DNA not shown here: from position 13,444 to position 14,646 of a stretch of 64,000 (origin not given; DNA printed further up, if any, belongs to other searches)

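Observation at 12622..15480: Conserved-but-uncharacterised Fe-S/MinD-like ATPase pair with NifX-like and Gly/Arg-rich small protein genes, behind a near-consensus promoter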

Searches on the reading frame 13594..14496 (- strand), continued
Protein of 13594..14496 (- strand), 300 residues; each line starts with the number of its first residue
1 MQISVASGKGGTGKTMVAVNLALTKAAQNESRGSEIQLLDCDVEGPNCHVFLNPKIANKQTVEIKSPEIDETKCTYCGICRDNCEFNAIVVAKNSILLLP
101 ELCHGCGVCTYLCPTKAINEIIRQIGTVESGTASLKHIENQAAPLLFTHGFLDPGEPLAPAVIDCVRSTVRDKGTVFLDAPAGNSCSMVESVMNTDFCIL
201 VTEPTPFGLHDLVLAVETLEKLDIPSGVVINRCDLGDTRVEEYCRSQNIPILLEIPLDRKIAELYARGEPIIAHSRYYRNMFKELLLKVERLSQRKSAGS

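Call 75: find_encoding_contigs(protein=P0326, flank=4000, max_places=1)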
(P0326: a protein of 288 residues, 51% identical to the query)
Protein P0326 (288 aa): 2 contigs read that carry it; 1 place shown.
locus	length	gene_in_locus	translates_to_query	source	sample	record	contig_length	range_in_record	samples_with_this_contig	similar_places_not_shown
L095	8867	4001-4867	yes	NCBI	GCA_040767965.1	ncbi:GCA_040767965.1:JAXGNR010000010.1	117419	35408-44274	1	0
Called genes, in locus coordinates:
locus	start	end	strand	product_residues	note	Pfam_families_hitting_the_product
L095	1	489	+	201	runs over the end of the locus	PF12464:Mac, PF00132:Hexapep, PF14602:Hexapep_2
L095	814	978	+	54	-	-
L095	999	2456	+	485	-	PF00474:SSF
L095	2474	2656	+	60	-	-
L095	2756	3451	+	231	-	PF08713:DNA_alkylation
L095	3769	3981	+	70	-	-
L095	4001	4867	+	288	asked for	PF01656:CbiA, PF10609:ParA, PF13614:AAA_31 (weak), PF12837:Fer4_6 (weak), PF13237:Fer4_10, PF12838:Fer4_7 (weak), PF14697:Fer4_21, PF10609:ParA, +6 more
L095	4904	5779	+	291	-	PF01656:CbiA, PF00037:Fer4 (weak), PF13237:Fer4_10 (weak), PF14697:Fer4_21, PF12838:Fer4_7 (weak), PF13187:Fer4_9 (weak), PF00037:Fer4 (weak), PF10609:ParA (weak), +6 more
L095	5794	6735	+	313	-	PF04055:Radical_SAM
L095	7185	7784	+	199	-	PF14512:TM1586_NiRdase (faint), PF00881:Nitroreductase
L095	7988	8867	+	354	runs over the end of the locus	-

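Call 76: find_encoding_contigs(protein=P0251, flank=4000, max_places=1)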
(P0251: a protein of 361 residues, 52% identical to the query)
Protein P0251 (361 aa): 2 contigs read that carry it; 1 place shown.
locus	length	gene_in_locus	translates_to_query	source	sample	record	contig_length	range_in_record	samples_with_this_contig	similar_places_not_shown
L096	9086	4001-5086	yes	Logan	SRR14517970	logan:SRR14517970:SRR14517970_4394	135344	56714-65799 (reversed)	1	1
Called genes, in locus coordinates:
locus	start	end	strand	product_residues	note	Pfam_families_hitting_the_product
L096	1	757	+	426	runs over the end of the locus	PF19289:PmbA_TldD_3rd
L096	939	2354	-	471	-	PF00395:SLH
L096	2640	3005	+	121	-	PF02579:Nitro_FeMo-Co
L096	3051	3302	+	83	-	PF17253:DUF5320 (weak)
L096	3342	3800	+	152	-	PF17253:DUF5320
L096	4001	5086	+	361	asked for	PF01656:CbiA (weak), PF00037:Fer4 (weak), PF12838:Fer4_7 (weak), PF13187:Fer4_9 (weak), PF13237:Fer4_10 (weak), PF14697:Fer4_21 (weak), PF00037:Fer4 (weak), PF10609:ParA (weak), +3 more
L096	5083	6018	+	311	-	PF01656:CbiA, PF10609:ParA (faint), PF25160:LdpA_Fe-S-bd (faint), PF00037:Fer4 (weak), PF14697:Fer4_21, PF12838:Fer4_7, PF13187:Fer4_9 (weak), PF00037:Fer4 (weak), +4 more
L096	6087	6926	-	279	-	PF01113:DapB_N, PF05173:DapB_C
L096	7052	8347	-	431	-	PF01523:PmbA_TldD_1st (weak), PF19289:PmbA_TldD_3rd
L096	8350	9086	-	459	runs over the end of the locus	PF01523:PmbA_TldD_1st, PF19289:PmbA_TldD_3rd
